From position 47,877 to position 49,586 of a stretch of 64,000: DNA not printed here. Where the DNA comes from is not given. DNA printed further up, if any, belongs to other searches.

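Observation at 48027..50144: Asparagine-synthetase (AsnB) fused in-frame to a Dph6-type diphthine-ammonia ligase domain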

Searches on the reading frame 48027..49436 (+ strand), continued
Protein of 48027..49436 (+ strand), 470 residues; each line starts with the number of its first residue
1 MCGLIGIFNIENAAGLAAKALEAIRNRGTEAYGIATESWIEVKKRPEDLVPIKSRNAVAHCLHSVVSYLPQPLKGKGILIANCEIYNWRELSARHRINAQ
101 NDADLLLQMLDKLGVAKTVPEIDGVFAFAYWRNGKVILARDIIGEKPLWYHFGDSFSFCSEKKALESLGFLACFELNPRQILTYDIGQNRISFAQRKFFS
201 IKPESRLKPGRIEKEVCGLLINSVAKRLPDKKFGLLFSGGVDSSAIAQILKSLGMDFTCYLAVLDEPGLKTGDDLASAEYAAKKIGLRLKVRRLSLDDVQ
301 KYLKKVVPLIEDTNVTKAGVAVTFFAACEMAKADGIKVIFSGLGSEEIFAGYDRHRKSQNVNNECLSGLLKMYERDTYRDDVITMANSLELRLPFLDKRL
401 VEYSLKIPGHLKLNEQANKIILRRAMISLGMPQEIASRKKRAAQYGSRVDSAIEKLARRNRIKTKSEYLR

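Call 53: search_protein_families(library=ncbifam, proteins=[P0208, P0229, P0237, P0249, P0252, P0127, P0275, P0346], max_evalue=0.00001)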
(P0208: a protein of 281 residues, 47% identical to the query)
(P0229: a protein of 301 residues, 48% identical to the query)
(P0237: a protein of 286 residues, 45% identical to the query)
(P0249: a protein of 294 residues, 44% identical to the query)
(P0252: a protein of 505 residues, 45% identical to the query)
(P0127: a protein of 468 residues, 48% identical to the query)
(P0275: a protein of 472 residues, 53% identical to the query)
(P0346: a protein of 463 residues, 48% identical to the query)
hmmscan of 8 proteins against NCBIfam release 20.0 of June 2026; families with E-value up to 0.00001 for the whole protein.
P0208 (281 aa): 8 families
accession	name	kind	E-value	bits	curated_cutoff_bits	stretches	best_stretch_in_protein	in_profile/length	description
TIGR01536.1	asn_synth_AEB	equivalog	9e-47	160.2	267.1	2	15-167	228-378/517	asparagine synthase (glutamine-hydrolyzing)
NF006949.0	PRK09431.1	equivalog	1.9e-39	135.6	499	1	21-256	209-458/554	asparagine synthase B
TIGR03104.1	trio_amidotrans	equivalog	3e-21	75.3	570.1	2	20-174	241-394/589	N-acetylglutaminylglutamine amidotransferase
TIGR03108.1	eps_aminotran_1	hypoth_equivalog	3.2e-20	72.4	816.9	2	3-166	222-380/628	XrtA/PEP-CTERM system amidotransferase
NF033535.1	lass_lactam_cya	exception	1.5e-11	43.6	525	1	191-266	538-611/668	lasso peptide isopeptide bond-forming cyclase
NF033561.1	macrolact_Ik_Al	subfamily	1.3e-10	40.5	300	0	188-250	430-491/561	albusnodin/ikarugamycin family macrolactam cyclase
NF010587.0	PRK13980.1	equivalog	1.1e-06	28.1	255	0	18-103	12-95/267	NAD+ synthase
TIGR00552.1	nadE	equivalog_domain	6.3e-06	25.6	63.65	0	18-103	3-87/251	NAD(+) synthase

P0229 (301 aa): 8 families
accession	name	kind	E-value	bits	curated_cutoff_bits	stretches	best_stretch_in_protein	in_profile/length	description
TIGR01536.1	asn_synth_AEB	equivalog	2.3e-42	145.7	267.1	2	32-186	226-379/517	asparagine synthase (glutamine-hydrolyzing)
NF006949.0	PRK09431.1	equivalog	4.9e-37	127.7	499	1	26-284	195-467/554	asparagine synthase B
TIGR03104.1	trio_amidotrans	equivalog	4.3e-21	74.8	570.1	2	25-184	228-386/589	N-acetylglutaminylglutamine amidotransferase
TIGR03108.1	eps_aminotran_1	hypoth_equivalog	1.1e-15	57.4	816.9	1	35-182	235-378/628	XrtA/PEP-CTERM system amidotransferase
NF033561.1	macrolact_Ik_Al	subfamily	4.1e-09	35.6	300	0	35-129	188-289/561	albusnodin/ikarugamycin family macrolactam cyclase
NF033535.1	lass_lactam_cya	exception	1.4e-08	33.8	525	1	207-278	536-605/668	lasso peptide isopeptide bond-forming cyclase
NF011155.0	PRK14561.1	equivalog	2.3e-06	27.5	207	0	59-134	2-75/195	hypothetical protein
NF038212.1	argG_rel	exception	3.3e-06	26.2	425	1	46-133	3-91/381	argininosuccinate synthase-related protein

P0237 (286 aa): 9 families
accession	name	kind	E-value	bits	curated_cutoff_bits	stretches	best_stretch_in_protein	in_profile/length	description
TIGR01536.1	asn_synth_AEB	equivalog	1e-38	133.7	267.1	2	23-174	226-381/517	asparagine synthase (glutamine-hydrolyzing)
NF006949.0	PRK09431.1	equivalog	6.6e-34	117.4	499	1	20-261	198-459/554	asparagine synthase B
TIGR03104.1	trio_amidotrans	equivalog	5.6e-14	51.3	570.1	1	27-171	238-387/589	N-acetylglutaminylglutamine amidotransferase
TIGR03108.1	eps_aminotran_1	hypoth_equivalog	3e-12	46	816.9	1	26-169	235-379/628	XrtA/PEP-CTERM system amidotransferase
NF033561.1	macrolact_Ik_Al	subfamily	4.3e-08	32.2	300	0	26-119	188-287/561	albusnodin/ikarugamycin family macrolactam cyclase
TIGR00364.1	TIGR00364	equivalog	4.3e-07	29.7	150.3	1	52-107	3-60/201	7-cyano-7-deazaguanine synthase QueC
TIGR00552.1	nadE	equivalog_domain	3.4e-06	26.5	63.65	1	37-128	12-107/251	NAD(+) synthase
NF011155.0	PRK14561.1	equivalog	5.8e-06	26.1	207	0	50-121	3-69/195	hypothetical protein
NF033535.1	lass_lactam_cya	exception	9.7e-06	24.4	525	0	168-252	510-594/668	lasso peptide isopeptide bond-forming cyclase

P0249 (294 aa): 7 families
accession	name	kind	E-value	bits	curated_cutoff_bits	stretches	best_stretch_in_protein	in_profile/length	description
TIGR01536.1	asn_synth_AEB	equivalog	3.5e-41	141.8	267.1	2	26-178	222-378/517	asparagine synthase (glutamine-hydrolyzing)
NF006949.0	PRK09431.1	equivalog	1.7e-35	122.6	499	1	25-276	196-469/554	asparagine synthase B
TIGR03104.1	trio_amidotrans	equivalog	1.1e-20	73.4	570.1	2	8-174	213-383/589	N-acetylglutaminylglutamine amidotransferase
TIGR03108.1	eps_aminotran_1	hypoth_equivalog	1.3e-18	67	816.9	1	28-173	230-376/628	XrtA/PEP-CTERM system amidotransferase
NF033561.1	macrolact_Ik_Al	subfamily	6.5e-14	51.4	300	1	30-169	185-332/561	albusnodin/ikarugamycin family macrolactam cyclase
NF033535.1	lass_lactam_cya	exception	5.7e-12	45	525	0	189-274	525-608/668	lasso peptide isopeptide bond-forming cyclase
NF011155.0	PRK14561.1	equivalog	6.5e-08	32.5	207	1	56-150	2-91/195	hypothetical protein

P0252 (505 aa): 11 families
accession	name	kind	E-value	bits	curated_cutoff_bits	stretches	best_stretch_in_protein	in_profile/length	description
TIGR03679.1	Dph6_archaeal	equivalog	1.4e-75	253.4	197.3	1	284-501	2-217/218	diphthine--ammonia ligase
TIGR01536.1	asn_synth_AEB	equivalog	6.6e-44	150.8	267.1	2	19-167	230-380/517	asparagine synthase (glutamine-hydrolyzing)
NF006949.0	PRK09431.1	equivalog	4.8e-37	127.7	499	1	23-253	209-457/554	asparagine synthase B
NF052346.1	PAB0415_fam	hypoth_equivalog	6.7e-17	61.9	250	1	285-491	3-198/205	PAB0415 family putative ATP pyrophosphatase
TIGR03104.1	trio_amidotrans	equivalog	7.4e-15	54.2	570.1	1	25-164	244-386/589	N-acetylglutaminylglutamine amidotransferase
NF052347.1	TTX_0299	hypoth_equivalog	7.6e-14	51.8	250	1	285-491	3-193/200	TTX_0299 family putative ATP pyrophosphatase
NF033535.1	lass_lactam_cya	exception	8.1e-12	44.5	525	1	176-249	525-597/668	lasso peptide isopeptide bond-forming cyclase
TIGR03108.1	eps_aminotran_1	hypoth_equivalog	1.3e-11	44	816.9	1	21-162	238-378/628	XrtA/PEP-CTERM system amidotransferase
NF011155.0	PRK14561.1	equivalog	2.6e-09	37.1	207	0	43-114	2-72/195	hypothetical protein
NF003779.0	PRK05370.1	equivalog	1.4e-06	27.4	657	0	34-77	4-47/448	argininosuccinate synthase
NF033561.1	macrolact_Ik_Al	subfamily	8.5e-06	24.6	300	0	14-94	184-270/561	albusnodin/ikarugamycin family macrolactam cyclase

P0127 (468 aa): 10 families
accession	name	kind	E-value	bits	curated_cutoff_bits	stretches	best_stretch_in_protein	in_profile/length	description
TIGR01536.1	asn_synth_AEB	equivalog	1.6e-83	281.5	267.1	2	2-355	1-380/517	asparagine synthase (glutamine-hydrolyzing)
NF006949.0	PRK09431.1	equivalog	3.5e-69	233.8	499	1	1-455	1-472/554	asparagine synthase B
TIGR03104.1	trio_amidotrans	equivalog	3.1e-49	167.7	570.1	3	1-160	1-167/589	N-acetylglutaminylglutamine amidotransferase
TIGR03108.1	eps_aminotran_1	hypoth_equivalog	2.1e-43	149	816.9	2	1-174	1-181/628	XrtA/PEP-CTERM system amidotransferase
NF033535.1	lass_lactam_cya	exception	1e-23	83.8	525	1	2-162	2-169/668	lasso peptide isopeptide bond-forming cyclase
TIGR01134.1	purF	equivalog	2.9e-15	56.6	350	1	58-179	85-219/432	amidophosphoribosyltransferase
TIGR01135.1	glmS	equivalog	5.4e-08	31.8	418.05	0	61-188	90-226/607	glutamine--fructose-6-phosphate transaminase (isomerizing)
NF001484.0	PRK00331.1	subfamily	8.5e-08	31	381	0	61-181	91-220/601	isomerizing glutamine--fructose-6-phosphate transaminase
NF010587.0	PRK13980.1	equivalog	4.7e-06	26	255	0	201-302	7-106/267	NAD+ synthase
NF003587.0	PRK05253.1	subfamily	6.3e-06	25.6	195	0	217-288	20-92/301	sulfate adenylyltransferase subunit CysD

P0275 (472 aa): 6 families
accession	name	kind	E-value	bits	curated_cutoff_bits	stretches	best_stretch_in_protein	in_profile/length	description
TIGR01536.1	asn_synth_AEB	equivalog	4.1e-81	273.5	267.1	2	2-358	1-379/517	asparagine synthase (glutamine-hydrolyzing)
NF006949.0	PRK09431.1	equivalog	5.4e-75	253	499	1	1-442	1-453/554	asparagine synthase B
TIGR03104.1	trio_amidotrans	equivalog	4.7e-45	153.9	570.1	3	206-363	241-393/589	N-acetylglutaminylglutamine amidotransferase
TIGR03108.1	eps_aminotran_1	hypoth_equivalog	1.5e-37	129.6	816.9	2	1-177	1-178/628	XrtA/PEP-CTERM system amidotransferase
NF033535.1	lass_lactam_cya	exception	9.1e-30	103.8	525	2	1-169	1-166/668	lasso peptide isopeptide bond-forming cyclase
NF033561.1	macrolact_Ik_Al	subfamily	2.9e-06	26.2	300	0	204-296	190-278/561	albusnodin/ikarugamycin family macrolactam cyclase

P0346 (463 aa): 11 families
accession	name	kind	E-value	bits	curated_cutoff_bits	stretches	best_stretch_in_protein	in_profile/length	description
TIGR01536.1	asn_synth_AEB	equivalog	1.7e-78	264.9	267.1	2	2-343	1-376/517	asparagine synthase (glutamine-hydrolyzing)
NF006949.0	PRK09431.1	equivalog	2.5e-69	234.3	499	1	1-456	1-479/554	asparagine synthase B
TIGR03104.1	trio_amidotrans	equivalog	1.7e-40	138.9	570.1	3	1-155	1-169/589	N-acetylglutaminylglutamine amidotransferase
TIGR03108.1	eps_aminotran_1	hypoth_equivalog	5.7e-37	127.7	816.9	2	1-153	1-168/628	XrtA/PEP-CTERM system amidotransferase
NF033535.1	lass_lactam_cya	exception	1.3e-27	96.7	525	2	1-154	1-168/668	lasso peptide isopeptide bond-forming cyclase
TIGR01134.1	purF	equivalog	4e-13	49.5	350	1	41-179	67-227/432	amidophosphoribosyltransferase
NF001484.0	PRK00331.1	subfamily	3.3e-08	32.4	381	0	1-31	1-31/601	isomerizing glutamine--fructose-6-phosphate transaminase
NF001138.1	PRK00143.1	equivalog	1.8e-06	27.2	284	1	223-283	6-71/345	tRNA 2-thiouridine(34) synthase MnmA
TIGR01135.1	glmS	equivalog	2.6e-06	26.2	418.05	0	2-31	1-30/607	glutamine--fructose-6-phosphate transaminase (isomerizing)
NF010587.0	PRK13980.1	equivalog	2.9e-06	26.7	255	1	196-283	12-97/267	NAD+ synthase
NF011155.0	PRK14561.1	equivalog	6.9e-06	25.9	207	0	218-292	2-70/195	hypothetical protein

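Call 54: find_homologous_proteins(query=P0208, max_evalue=1e-30)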
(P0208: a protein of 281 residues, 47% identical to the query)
Query P0208 (281 aa): 1895 proteins with E <= 1e-30 among 3957 candidates; the best 120 are listed.
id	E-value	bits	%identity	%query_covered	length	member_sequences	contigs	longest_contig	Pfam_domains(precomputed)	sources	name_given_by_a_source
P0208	2.4e-178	609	100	100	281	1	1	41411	PF00733.28,PF24167.2,PF02540.24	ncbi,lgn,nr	ncbi:asparagine synthase [Candidatus Woesearchaeota archaeon]|nr:asparagine synthase [Candidatus Woe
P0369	1.6e-94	335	59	98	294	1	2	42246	PF00733.28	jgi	-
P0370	2.3e-93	331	59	94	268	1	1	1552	PF00733.28,PF24167.2,PF06508.20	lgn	-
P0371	3.6e-93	330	55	98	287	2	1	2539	PF00733.28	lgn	-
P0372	2.7e-92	327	58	94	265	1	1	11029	PF00733.28,PF06508.20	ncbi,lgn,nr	ncbi:MAG: asparagine synthase C-terminal domain-containing protein [Nanoarchaeota archaeon]|nr:aspar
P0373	3.9e-92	327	56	98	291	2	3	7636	PF00733.28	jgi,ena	-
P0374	7.6e-92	326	57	98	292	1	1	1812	PF00733.28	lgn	-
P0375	1.9e-91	325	56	98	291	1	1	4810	PF00733.28,PF01171.27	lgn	-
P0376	3.0e-91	324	56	98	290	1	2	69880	PF00733.28,PF02540.24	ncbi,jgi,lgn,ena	-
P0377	4.5e-91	323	57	98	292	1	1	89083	PF00733.28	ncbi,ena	-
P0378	8.1e-91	322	58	96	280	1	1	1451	PF00733.28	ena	-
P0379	1.7e-90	321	59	93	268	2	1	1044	PF00733.28,PF06508.20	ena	-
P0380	2.4e-90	321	57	94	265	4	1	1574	PF00733.28,PF24167.2,PF06508.20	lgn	-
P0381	3.6e-90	320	58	95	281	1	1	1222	PF00733.28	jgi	-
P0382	3.7e-90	320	56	98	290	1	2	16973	PF00733.28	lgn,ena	-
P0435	6.6e-84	300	52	99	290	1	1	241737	PF00733.28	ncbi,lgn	-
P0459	4.6e-78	281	51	98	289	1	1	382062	PF00733.28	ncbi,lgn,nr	ncbi:MAG: asparagine synthase C-terminal domain-containing protein [Candidatus Nanoarchaeia archaeon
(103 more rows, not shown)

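Call 55: find_encoding_contigs(protein=P0208, flank=5000, max_places=1)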
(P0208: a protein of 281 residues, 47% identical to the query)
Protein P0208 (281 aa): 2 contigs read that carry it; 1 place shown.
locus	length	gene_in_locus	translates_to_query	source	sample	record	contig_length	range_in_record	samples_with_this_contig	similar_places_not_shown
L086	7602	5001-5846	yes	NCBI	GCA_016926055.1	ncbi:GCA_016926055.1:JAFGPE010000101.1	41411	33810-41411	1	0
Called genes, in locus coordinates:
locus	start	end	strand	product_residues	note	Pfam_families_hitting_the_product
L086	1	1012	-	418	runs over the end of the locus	PF01136:Peptidase_U32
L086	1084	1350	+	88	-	PF01022:HTH_5, PF12840:HTH_20 (weak)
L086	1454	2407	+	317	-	PF03773:ArsP_1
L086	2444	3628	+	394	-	PF01702:TGT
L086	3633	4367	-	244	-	-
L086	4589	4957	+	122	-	PF00072:Response_reg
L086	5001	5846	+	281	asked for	PF00733:Asn_synthase, PF02540:NAD_synthase (faint), PF24167:DUF7411 (faint), PF00733:Asn_synthase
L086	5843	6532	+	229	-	PF01902:Diphthami_syn_2_N, PF28410:Diphthami_syn_2_C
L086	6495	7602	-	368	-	?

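Call 56: find_encoding_contigs(protein=P0459, flank=5000, max_places=1)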
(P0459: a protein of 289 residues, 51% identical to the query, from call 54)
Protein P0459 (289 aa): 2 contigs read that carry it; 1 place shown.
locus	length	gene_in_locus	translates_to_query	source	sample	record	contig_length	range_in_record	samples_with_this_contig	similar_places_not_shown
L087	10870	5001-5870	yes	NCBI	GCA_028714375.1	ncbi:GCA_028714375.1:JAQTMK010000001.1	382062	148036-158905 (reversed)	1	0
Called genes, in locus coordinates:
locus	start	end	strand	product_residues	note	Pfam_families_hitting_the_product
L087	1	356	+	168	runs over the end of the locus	-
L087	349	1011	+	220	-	-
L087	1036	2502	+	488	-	-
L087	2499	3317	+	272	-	-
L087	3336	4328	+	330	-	PF01336:tRNA_anti-codon (faint), PF08646:Rep_fac-A_C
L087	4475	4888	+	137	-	-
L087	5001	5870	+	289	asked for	PF00733:Asn_synthase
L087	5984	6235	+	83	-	-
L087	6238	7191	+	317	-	PF00633:HHH (faint), PF14520:HHH_5, PF00154:RecA_N, PF08423:Rad51, PF13481:AAA_25 (weak), PF06745:ATPase (weak)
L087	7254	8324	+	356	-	PF02786:CPSase_L_D2 (faint), PF07478:Dala_Dala_lig_C, PF13535:ATP-grasp_4 (faint)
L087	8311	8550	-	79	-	-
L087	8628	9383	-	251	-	PF23023:Anti-Pycsar_Apyc1, PF00753:Lactamase_B, PF12706:Lactamase_B_2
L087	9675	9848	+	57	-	PF07754:Ribosomal_aS21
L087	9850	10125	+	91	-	PF00736:EF1_GNE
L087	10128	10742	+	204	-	PF11969:DcpS_C, PF01230:HIT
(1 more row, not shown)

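Call 57: find_encoding_contigs(protein=P0377, flank=5000, max_places=1)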
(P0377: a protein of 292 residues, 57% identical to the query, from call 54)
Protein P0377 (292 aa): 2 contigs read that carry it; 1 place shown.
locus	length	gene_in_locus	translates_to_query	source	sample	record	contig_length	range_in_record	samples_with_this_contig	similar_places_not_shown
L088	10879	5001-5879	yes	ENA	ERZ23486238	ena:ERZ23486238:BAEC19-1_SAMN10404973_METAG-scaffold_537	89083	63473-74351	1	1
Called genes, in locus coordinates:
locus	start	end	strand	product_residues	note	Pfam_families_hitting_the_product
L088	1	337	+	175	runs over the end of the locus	PF02525:Flavodoxin_2, PF03358:FMN_red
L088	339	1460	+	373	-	PF00226:DnaJ, PF01556:DnaJ_C, PF15777:Anti-TRAP (faint), PF27659:CHP02642 (faint), PF00684:DnaJ_CXXCXGXG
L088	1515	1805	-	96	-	-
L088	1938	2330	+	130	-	-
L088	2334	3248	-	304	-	PF05168:HEPN, PF01467:CTP_transf_like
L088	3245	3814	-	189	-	PF01909:NTP_transf_2 (weak), PF18765:Polbeta (weak)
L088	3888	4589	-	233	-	PF02540:NAD_synthase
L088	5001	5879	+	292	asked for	PF00733:Asn_synthase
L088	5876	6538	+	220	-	PF01902:Diphthami_syn_2_N, PF28410:Diphthami_syn_2_C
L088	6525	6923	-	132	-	PF01467:CTP_transf_like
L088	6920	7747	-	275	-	PF21948:LplA-B_cat, PF03099:BPL_LplA_LipB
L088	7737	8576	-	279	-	PF16881:LIAS_N (weak), PF04055:Radical_SAM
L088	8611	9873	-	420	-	PF00890:FAD_binding_2 (faint), PF01262:AlaDh_PNT_C (faint), PF01266:DAO (faint), PF02558:ApbA (faint), PF07992:Pyr_redox_2, PF13738:Pyr_redox_3, PF00070:Pyr_redox, PF02852:Pyr_redox_dim, +2 more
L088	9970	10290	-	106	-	PF02769:AIRS_C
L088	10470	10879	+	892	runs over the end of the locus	PF00332:Glyco_hydro_17, PF23381:Beta-prop_IFT122_1st (faint), PF25174:Beta-prop_THOC3 (faint), PF26549:Tricorn_N (faint), PF26550:Tricorn_2nd (faint), PF13860:FlgD_ig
